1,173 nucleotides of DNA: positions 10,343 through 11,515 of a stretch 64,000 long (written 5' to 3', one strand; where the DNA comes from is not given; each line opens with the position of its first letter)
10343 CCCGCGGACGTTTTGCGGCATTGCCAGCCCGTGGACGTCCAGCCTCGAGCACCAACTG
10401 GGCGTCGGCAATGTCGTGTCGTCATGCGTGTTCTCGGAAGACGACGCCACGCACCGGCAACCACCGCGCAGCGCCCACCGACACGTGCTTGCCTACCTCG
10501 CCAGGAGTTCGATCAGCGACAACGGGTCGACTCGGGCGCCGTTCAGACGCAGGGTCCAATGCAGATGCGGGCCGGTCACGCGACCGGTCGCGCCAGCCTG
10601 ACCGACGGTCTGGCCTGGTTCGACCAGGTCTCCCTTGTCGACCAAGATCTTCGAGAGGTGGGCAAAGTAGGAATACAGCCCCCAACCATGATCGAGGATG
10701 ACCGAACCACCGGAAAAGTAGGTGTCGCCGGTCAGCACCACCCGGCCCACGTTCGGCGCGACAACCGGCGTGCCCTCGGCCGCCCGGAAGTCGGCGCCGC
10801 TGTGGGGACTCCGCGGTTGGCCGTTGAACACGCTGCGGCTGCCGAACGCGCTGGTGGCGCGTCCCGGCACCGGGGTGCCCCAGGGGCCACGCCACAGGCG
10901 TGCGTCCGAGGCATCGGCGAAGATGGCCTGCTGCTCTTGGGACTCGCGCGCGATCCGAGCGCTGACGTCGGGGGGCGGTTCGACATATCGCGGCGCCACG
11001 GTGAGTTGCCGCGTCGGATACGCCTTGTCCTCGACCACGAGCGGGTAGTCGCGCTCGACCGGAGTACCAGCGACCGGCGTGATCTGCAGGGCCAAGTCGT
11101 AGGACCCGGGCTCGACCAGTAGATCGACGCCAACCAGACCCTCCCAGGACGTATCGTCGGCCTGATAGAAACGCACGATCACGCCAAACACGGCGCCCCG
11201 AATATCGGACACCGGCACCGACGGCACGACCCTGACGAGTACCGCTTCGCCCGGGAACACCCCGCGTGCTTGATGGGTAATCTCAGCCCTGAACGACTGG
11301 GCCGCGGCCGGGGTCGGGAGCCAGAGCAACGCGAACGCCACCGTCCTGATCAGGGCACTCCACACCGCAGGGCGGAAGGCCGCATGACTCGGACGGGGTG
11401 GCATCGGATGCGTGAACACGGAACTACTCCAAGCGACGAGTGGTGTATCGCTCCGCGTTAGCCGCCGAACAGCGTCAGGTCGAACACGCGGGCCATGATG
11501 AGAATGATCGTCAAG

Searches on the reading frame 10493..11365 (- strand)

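Call 79: search_protein_families(library=pfam, proteins=[window:10493-11365:-], max_evalue=0.00001)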
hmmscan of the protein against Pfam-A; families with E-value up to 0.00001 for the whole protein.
window:10493-11365:- (290 aa): 1 family
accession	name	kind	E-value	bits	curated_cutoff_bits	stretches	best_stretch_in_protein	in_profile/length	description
PF01551.29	Peptidase_M23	-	4e-29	101.1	28.7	1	187-281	2-96/96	Peptidase family M23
